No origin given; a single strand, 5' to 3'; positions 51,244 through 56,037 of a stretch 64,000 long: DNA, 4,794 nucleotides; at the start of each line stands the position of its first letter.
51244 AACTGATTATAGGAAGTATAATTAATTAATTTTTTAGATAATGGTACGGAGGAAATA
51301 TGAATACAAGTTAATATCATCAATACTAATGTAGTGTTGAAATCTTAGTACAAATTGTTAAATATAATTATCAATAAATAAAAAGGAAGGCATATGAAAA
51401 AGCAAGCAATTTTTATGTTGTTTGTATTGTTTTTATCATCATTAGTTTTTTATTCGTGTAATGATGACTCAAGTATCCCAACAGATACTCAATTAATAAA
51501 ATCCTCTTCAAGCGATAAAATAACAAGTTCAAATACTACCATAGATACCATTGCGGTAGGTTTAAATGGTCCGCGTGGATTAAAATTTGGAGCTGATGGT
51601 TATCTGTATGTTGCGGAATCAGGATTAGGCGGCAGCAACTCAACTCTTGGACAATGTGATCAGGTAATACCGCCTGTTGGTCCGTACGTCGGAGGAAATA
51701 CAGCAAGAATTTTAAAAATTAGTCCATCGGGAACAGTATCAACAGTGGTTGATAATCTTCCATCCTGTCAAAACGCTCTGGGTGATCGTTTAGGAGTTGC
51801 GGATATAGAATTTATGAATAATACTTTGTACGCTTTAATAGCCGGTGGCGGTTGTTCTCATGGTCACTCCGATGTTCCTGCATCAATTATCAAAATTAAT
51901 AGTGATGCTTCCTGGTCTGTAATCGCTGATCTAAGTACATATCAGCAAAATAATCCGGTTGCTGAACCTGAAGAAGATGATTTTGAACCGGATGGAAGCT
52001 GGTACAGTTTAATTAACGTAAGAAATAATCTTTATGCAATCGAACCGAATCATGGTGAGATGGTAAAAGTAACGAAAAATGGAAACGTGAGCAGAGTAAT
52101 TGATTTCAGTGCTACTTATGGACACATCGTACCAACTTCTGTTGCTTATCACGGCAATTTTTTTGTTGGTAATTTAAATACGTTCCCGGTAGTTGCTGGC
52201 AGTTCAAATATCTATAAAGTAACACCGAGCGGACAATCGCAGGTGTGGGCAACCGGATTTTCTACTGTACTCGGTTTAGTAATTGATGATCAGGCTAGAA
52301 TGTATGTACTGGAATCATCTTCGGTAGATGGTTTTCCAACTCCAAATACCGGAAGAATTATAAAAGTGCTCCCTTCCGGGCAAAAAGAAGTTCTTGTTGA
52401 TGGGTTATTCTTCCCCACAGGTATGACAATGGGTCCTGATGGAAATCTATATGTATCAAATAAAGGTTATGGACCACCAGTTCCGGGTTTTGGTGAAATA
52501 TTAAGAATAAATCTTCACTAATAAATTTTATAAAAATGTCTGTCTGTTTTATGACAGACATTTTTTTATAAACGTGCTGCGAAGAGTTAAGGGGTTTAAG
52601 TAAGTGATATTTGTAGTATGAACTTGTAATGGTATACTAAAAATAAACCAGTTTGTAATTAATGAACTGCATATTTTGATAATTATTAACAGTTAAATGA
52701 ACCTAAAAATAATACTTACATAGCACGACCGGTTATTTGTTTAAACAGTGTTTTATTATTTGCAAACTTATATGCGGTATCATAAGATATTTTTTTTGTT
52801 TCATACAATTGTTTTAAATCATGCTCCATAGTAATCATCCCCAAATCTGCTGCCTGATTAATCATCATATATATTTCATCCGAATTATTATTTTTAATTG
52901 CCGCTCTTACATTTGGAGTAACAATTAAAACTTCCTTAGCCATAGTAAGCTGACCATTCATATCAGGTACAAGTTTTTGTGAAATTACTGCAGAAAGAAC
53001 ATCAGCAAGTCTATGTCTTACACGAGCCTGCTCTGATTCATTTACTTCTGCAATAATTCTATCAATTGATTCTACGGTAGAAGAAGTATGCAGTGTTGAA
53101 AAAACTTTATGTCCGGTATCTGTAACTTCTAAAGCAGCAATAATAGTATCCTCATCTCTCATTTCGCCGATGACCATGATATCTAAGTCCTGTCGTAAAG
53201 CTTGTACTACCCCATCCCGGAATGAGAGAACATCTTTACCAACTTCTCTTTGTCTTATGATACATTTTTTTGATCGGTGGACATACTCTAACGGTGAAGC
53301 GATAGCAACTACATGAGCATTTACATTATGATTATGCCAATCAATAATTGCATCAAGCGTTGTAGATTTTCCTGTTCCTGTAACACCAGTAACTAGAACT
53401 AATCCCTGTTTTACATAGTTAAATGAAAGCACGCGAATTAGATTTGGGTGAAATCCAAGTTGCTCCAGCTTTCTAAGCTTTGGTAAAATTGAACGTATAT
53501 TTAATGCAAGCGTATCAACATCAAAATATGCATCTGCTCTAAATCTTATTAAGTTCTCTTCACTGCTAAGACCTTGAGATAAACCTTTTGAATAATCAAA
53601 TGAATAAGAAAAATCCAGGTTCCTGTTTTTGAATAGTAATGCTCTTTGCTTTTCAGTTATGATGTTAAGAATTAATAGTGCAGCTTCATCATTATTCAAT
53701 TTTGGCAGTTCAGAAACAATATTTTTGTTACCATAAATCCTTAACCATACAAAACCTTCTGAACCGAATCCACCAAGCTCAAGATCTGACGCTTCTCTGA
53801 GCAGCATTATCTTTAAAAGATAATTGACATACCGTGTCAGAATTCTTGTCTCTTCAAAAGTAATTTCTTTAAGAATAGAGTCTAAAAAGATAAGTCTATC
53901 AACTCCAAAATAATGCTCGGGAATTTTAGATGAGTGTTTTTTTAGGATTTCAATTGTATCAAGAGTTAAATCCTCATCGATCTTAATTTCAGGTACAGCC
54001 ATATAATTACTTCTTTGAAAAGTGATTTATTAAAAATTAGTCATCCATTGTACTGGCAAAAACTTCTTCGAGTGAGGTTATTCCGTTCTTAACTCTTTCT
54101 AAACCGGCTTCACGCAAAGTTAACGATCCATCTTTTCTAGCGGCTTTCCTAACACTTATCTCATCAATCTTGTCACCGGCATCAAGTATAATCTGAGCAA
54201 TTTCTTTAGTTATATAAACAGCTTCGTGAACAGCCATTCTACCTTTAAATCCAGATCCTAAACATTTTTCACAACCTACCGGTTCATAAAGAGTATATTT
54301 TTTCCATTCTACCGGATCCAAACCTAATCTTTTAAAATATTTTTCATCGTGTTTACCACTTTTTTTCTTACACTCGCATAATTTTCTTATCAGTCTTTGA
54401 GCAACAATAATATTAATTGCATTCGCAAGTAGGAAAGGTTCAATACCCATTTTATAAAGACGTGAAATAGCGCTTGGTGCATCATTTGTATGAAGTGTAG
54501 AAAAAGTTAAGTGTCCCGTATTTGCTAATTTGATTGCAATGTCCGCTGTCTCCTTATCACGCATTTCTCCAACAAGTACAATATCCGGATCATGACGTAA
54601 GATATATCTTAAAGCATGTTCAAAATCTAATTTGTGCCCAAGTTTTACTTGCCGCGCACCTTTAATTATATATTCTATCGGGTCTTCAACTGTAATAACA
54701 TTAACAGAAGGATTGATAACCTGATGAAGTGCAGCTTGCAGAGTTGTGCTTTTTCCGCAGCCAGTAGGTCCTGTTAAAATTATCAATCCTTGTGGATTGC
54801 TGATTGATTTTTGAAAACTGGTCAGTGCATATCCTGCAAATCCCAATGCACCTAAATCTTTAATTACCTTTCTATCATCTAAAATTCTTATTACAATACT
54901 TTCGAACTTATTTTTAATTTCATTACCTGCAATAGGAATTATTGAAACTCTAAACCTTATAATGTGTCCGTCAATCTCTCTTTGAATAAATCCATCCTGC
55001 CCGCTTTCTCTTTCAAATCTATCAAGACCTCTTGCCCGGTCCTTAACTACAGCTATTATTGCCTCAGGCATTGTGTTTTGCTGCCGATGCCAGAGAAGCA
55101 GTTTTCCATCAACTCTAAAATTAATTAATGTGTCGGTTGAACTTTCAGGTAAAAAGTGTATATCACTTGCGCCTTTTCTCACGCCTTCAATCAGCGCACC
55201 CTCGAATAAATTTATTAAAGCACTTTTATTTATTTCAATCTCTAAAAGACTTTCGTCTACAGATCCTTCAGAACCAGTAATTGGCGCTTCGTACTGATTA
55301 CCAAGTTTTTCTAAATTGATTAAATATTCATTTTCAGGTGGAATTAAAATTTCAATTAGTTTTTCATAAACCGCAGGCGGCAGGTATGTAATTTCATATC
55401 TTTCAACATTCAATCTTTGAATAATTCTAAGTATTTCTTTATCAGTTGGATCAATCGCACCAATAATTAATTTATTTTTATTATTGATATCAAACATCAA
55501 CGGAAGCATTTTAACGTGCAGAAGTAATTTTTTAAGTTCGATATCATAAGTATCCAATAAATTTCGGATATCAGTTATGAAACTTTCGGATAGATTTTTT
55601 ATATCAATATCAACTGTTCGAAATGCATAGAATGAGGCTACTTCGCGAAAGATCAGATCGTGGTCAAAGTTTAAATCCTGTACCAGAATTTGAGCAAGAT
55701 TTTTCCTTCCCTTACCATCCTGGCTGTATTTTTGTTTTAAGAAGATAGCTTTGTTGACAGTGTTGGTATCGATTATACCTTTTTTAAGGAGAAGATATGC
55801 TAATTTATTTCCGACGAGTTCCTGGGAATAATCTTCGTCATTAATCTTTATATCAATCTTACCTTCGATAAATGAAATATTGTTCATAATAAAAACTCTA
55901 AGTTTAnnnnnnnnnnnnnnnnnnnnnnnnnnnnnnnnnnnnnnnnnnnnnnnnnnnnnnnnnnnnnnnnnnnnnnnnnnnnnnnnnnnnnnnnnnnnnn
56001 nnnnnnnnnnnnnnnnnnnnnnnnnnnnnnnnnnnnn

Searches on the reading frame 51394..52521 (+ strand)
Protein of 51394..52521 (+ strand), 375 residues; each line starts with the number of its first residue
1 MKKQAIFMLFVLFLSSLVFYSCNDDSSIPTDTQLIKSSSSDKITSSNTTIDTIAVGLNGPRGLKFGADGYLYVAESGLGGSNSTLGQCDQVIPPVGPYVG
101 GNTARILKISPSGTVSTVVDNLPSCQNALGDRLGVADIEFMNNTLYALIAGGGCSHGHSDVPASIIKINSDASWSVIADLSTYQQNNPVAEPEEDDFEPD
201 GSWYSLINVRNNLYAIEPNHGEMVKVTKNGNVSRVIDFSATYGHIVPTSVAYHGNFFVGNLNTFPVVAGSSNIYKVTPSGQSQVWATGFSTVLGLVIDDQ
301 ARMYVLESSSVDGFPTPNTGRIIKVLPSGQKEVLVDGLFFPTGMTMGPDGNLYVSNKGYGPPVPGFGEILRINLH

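Call 7: search_protein_families(library=pfam, proteins=[window:51394-52521:+], max_evalue=0.01)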
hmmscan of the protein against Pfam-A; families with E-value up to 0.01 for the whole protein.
window:51394-52521:+ (375 aa): 3 families
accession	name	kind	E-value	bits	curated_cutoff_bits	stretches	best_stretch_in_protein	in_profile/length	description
PF08450.18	SGL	-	0.00016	21.8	26.3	0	250-309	93-154/246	SMP-30/Gluconolactonase/LRE-like region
PF03088.22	Str_synth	-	0.0012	19.3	25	1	297-354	14-72/89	Strictosidine synthase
PF01436.27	NHL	-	0.0014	19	20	0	340-356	3-19/28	NHL repeat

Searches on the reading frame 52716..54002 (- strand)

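Call 8: search_protein_families(library=pfam, proteins=[window:52716-54002:-], max_evalue=0.01)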
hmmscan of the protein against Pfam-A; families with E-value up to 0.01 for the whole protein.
window:52716-54002:- (428 aa): 7 families
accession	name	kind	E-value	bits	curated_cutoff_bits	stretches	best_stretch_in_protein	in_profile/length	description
PF00437.27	T2SSE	-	1e-32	113.7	24.9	1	178-357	120-293/370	Type II/IV secretion system protein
PF13401.12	AAA_22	-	0.00011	23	27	1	199-234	5-39/130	AAA domain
PF13555.12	AAA_29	-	0.00014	22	27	1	198-220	21-43/61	P-loop containing region of AAA domain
PF13245.12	AAA_19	-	0.0011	19.6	25.1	0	196-234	8-46/134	AAA domain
PF13476.12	AAA_23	-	0.0018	19.4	27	1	194-219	17-39/201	AAA domain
PF13604.12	AAA_30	-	0.0061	16.8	27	0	199-236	18-54/191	AAA domain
PF13191.12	AAA_16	-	0.0068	17.4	32.6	0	200-234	25-63/167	AAA ATPase domain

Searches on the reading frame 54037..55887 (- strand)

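Call 8: search_protein_families(library=pfam, proteins=[window:54037-55887:-], max_evalue=0.01)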
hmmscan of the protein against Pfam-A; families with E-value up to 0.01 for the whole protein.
window:54037-55887:- (616 aa): 8 families
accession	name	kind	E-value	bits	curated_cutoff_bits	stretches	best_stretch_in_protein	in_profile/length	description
PF00437.27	T2SSE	-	4.2e-98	328.8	24.9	1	222-610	6-369/370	Type II/IV secretion system protein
PF13401.12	AAA_22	-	0.00024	21.9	27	1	365-400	4-39/130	AAA domain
PF13191.12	AAA_16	-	0.00025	22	32.6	1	358-436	15-89/167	AAA ATPase domain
PF20720.3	nSTAND3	-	0.0017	18.5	27.2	1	363-403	14-54/155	Novel STAND NTPase 3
PF25199.1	nSTAND_NTPase5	-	0.0033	17.7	34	1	362-405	37-81/145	Novel STAND NTPase 5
PF03215.21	Rad17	-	0.0035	17.7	23.8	1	364-385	43-64/186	Rad17 P-loop domain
PF13555.12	AAA_29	-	0.0051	17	27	0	364-387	20-43/61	P-loop containing region of AAA domain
PF10236.15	DAP3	-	0.0067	16.1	23.1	0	364-407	21-64/311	Mitochondrial ribosomal death-associated protein 3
